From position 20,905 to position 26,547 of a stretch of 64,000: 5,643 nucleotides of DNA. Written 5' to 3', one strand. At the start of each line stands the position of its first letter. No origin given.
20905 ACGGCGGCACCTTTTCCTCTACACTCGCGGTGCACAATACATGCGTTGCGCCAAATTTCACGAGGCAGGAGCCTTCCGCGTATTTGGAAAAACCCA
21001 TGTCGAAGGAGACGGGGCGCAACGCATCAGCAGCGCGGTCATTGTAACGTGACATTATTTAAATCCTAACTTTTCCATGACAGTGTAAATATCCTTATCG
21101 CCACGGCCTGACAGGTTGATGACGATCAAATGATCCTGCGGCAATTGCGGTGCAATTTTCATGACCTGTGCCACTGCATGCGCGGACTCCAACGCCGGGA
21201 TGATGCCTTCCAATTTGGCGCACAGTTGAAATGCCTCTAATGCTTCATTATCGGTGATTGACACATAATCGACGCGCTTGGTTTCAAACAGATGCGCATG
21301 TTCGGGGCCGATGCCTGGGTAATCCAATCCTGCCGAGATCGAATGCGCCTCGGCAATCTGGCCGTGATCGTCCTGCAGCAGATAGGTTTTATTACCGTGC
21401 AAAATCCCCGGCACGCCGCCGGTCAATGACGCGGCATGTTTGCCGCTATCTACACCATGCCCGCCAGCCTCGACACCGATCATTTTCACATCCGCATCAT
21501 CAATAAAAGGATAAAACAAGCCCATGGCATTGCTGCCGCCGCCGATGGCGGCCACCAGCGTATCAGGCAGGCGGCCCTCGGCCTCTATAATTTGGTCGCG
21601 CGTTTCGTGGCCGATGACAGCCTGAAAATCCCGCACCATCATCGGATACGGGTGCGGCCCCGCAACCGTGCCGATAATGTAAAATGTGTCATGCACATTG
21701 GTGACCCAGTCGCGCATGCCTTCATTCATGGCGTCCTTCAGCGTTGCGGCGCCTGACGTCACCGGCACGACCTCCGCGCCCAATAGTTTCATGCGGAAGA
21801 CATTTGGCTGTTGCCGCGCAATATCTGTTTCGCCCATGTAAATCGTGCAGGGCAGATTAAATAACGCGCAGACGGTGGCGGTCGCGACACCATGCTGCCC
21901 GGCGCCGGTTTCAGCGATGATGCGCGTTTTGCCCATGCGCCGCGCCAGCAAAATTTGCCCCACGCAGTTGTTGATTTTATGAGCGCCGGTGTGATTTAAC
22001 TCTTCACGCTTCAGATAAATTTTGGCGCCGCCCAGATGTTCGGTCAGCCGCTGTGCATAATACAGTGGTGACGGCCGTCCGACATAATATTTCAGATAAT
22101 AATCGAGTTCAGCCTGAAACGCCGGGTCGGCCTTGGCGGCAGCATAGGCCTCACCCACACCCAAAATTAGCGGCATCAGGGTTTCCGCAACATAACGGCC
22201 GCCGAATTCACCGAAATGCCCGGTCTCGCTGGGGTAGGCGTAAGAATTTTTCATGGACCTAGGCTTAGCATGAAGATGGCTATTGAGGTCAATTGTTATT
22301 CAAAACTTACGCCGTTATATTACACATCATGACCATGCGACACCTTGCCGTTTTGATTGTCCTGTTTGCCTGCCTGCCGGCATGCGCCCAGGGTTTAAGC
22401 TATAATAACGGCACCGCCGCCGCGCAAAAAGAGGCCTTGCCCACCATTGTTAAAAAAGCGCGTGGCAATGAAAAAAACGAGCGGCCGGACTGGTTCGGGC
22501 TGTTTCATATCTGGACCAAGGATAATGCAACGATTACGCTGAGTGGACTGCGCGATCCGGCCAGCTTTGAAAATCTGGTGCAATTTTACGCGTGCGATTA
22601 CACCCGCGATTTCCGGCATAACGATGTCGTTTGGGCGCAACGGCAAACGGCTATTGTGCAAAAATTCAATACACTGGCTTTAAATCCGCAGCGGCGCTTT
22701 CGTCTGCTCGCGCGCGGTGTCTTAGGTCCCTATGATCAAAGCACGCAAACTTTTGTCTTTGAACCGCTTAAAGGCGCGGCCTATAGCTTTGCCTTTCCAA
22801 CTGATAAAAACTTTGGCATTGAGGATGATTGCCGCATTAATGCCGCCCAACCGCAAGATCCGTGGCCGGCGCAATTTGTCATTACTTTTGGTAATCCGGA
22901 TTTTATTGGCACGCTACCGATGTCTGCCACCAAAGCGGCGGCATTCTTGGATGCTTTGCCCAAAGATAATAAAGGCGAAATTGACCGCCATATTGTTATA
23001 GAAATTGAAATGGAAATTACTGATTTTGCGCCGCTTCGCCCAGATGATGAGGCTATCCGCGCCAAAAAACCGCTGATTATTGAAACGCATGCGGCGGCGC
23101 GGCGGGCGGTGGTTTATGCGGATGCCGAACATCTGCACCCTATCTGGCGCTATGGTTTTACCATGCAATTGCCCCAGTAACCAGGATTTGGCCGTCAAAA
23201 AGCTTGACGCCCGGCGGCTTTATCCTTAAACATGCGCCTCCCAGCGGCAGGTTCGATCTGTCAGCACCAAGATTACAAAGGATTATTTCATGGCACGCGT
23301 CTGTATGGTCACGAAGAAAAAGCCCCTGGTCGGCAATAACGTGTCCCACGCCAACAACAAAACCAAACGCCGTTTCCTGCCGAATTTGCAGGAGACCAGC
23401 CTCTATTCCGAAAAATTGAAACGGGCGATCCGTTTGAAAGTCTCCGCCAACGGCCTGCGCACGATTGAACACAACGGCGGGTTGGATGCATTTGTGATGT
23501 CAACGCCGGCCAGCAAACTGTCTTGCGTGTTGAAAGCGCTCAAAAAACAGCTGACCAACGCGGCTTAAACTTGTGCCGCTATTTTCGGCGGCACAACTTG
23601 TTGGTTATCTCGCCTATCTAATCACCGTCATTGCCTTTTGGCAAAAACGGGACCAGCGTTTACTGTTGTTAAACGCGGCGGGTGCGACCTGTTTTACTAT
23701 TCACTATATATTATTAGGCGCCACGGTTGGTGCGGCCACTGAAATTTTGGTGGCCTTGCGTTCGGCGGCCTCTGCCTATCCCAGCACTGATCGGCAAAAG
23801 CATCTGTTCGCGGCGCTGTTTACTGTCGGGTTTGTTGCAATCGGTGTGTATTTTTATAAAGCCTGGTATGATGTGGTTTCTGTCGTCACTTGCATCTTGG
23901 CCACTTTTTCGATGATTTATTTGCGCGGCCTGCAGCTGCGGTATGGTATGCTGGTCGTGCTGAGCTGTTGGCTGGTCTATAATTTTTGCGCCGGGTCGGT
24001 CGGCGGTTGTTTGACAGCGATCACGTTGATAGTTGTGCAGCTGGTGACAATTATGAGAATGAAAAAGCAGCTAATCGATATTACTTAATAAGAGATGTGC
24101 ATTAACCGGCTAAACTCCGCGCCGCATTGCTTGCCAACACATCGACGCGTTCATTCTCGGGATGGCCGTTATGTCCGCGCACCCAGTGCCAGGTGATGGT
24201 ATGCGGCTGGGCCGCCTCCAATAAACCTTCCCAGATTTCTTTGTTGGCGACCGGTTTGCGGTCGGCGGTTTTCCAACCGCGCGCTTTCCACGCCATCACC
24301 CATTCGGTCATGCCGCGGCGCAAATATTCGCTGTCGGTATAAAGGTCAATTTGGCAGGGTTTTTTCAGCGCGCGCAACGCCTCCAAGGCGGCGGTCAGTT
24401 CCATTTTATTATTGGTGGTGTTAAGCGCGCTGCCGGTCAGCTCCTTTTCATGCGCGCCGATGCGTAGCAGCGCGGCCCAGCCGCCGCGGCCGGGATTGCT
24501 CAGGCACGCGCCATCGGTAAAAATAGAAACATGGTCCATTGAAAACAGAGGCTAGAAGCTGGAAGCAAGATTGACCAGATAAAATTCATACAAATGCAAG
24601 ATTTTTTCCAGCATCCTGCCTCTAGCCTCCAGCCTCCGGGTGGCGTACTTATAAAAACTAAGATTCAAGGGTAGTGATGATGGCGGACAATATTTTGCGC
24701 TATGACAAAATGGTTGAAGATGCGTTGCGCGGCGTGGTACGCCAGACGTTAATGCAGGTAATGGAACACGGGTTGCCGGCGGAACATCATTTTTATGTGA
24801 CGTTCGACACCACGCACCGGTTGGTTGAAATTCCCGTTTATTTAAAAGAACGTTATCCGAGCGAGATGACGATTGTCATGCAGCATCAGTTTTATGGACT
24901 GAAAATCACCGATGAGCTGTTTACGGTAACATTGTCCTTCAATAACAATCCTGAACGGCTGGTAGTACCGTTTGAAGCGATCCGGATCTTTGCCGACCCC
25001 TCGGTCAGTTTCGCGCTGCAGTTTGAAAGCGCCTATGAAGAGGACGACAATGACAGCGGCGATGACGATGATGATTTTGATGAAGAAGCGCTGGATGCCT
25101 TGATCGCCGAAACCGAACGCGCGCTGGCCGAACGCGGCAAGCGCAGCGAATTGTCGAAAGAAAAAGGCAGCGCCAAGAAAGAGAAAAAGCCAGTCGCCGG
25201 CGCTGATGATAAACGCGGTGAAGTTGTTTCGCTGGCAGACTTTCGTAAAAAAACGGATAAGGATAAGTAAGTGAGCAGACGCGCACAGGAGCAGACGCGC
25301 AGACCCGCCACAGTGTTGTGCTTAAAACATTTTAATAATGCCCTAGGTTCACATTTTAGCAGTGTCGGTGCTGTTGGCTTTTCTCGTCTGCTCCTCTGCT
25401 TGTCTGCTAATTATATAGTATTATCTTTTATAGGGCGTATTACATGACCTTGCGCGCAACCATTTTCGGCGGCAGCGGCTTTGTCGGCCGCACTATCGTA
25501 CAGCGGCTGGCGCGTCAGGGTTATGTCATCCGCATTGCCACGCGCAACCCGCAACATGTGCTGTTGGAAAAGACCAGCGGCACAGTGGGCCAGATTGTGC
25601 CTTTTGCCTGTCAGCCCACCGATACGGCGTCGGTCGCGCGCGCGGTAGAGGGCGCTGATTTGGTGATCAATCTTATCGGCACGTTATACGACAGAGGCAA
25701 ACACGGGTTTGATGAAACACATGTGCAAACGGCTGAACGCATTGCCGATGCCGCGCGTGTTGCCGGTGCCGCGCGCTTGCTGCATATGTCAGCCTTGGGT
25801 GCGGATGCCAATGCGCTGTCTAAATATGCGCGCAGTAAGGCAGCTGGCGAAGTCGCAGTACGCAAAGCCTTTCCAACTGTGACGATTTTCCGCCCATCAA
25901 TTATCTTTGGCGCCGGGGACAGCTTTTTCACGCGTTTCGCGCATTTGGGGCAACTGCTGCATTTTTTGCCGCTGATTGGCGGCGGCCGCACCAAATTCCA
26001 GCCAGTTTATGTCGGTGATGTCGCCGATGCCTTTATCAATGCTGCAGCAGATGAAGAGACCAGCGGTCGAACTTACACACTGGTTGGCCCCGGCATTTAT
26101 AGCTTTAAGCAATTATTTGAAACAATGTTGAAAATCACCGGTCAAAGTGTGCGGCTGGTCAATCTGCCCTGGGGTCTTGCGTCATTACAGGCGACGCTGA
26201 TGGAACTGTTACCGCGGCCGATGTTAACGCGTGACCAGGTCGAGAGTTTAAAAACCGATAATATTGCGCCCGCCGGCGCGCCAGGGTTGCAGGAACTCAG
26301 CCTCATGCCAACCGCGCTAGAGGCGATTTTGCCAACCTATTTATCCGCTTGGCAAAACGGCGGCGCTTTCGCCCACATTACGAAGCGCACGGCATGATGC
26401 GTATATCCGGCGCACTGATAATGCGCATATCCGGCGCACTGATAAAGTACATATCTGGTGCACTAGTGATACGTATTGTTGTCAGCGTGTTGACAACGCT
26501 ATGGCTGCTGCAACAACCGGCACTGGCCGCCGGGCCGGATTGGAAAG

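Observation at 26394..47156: Chimeric type IVb-pilus / Dot-Icm-subset machine encoded as one translationally coupled cluster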

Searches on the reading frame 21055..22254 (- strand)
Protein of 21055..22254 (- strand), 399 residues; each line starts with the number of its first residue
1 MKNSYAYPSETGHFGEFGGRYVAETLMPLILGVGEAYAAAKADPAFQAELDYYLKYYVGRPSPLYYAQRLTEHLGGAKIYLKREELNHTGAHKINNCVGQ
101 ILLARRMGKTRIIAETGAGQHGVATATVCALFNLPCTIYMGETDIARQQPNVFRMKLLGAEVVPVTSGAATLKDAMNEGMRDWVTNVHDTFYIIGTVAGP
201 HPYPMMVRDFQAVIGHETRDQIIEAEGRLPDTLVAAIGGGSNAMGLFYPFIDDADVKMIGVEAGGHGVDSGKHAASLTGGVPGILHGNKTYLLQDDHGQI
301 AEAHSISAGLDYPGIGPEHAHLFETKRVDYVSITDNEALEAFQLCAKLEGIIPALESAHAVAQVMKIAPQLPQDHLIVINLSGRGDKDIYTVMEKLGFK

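Call 9: search_protein_families(library=pfam, proteins=[window:21055-22254:-], max_evalue=0.001)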
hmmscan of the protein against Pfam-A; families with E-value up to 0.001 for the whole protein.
window:21055-22254:- (399 aa): 1 family
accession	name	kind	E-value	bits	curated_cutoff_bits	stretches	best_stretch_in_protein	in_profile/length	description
PF00291.31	PALP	-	2.5e-45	155.5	35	1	59-383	5-295/295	Pyridoxal-phosphate dependent enzyme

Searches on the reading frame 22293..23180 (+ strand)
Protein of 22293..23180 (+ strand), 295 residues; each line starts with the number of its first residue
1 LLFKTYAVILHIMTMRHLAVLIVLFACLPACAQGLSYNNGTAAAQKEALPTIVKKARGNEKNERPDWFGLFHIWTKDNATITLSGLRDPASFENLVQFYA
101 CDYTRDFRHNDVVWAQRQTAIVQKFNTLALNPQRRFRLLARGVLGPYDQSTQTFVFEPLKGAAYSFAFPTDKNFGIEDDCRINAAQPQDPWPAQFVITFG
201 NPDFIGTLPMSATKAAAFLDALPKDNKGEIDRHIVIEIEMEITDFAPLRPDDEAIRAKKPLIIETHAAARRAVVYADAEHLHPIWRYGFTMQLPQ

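Call 9: search_protein_families(library=pfam, proteins=[window:22293-23180:+], max_evalue=0.001)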
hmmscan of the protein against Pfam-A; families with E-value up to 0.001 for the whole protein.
window:22293-23180:+ (295 aa): 1 family
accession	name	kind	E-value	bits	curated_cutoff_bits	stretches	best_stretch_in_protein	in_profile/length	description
PF16144.10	DUF4852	-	2e-05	25.1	22.8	1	94-220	7-115/116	Domain of unknown function (DUF4852)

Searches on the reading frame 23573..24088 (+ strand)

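Call 9: search_protein_families(library=pfam, proteins=[window:23573-24088:+], max_evalue=0.001)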
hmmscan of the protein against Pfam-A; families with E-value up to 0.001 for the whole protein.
window:23573-24088:+ (171 aa): 1 family
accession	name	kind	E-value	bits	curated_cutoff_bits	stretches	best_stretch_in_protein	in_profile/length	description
PF10688.14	Imp-YgjV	-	8.6e-33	113.8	23.5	1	6-165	2-157/159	Bacterial inner membrane protein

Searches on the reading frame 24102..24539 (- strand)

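Call 9: search_protein_families(library=pfam, proteins=[window:24102-24539:-], max_evalue=0.001)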
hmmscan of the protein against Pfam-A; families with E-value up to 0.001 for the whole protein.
window:24102-24539:- (145 aa): 1 family
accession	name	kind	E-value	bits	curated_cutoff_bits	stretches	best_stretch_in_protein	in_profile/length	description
PF00075.30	RNase_H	-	1e-46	159.1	25.8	1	3-140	3-140/141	RNase H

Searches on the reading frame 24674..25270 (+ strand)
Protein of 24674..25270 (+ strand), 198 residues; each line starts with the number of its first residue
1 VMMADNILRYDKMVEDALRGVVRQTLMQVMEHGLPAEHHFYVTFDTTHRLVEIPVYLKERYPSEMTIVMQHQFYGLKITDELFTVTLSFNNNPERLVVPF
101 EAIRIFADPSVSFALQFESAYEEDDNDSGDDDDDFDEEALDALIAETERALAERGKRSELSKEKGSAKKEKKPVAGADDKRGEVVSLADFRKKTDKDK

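Call 9: search_protein_families(library=pfam, proteins=[window:24674-25270:+], max_evalue=0.001)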
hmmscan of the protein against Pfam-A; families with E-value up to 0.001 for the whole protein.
window:24674-25270:+ (198 aa): 1 family
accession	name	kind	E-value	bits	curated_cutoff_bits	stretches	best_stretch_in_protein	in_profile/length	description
PF04386.18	SspB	-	3.1e-44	151.2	27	1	13-185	2-155/156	Stringent starvation protein B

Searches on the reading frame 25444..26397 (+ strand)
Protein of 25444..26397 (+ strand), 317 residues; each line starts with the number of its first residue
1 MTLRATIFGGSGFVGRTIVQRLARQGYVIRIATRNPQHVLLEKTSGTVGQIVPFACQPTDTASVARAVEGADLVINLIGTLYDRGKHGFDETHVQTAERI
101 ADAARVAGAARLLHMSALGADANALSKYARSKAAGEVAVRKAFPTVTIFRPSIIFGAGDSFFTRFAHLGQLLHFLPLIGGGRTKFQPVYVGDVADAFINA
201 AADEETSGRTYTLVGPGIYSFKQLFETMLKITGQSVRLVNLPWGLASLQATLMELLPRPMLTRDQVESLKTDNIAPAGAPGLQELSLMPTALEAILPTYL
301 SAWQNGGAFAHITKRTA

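Call 3: search_protein_families(library=pfam, proteins=[window:25444-26397:+], max_evalue=0.01)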
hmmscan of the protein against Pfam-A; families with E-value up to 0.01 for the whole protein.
window:25444-26397:+ (317 aa): 9 families
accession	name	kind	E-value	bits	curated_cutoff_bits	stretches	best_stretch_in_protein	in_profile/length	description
PF01370.27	Epimerase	-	1.8e-17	64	20.9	1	6-211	2-237/240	NAD dependent epimerase/dehydratase family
PF13460.12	NAD_binding_10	-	1.3e-16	61.5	27.2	1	9-153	1-145/184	NAD(P)H-binding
PF01073.25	3Beta_HSD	-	1.4e-15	57.6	22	2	7-119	2-118/280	3-beta hydroxysteroid dehydrogenase/isomerase family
PF05368.20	NmrA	-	4.3e-15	56.5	27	1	5-242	5-244/298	NmrA-like family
PF04321.23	RmlD_sub_bind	-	1e-10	41.6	27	1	7-226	5-225/287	RmlD substrate binding domain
PF07993.18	NAD_binding_4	-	3.5e-07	30.1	20.1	1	109-160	158-211/258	Male sterility protein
PF03435.24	Sacchrp_dh_NADP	-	1.7e-06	28.8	25.1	1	9-80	5-78/129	Saccharopine dehydrogenase NADP binding domain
PF03807.23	F420_oxidored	-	0.0034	18.4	21.6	1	8-75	5-64/94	NADP oxidoreductase coenzyme F420-dependent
PF00106.31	adh_short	-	0.0051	16.8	26.6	1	5-72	3-72/195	short chain dehydrogenase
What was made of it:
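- Checked: The overlap at 26394 is with an unrelated NAD-dependent epimerase (25444-26397, call 3).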
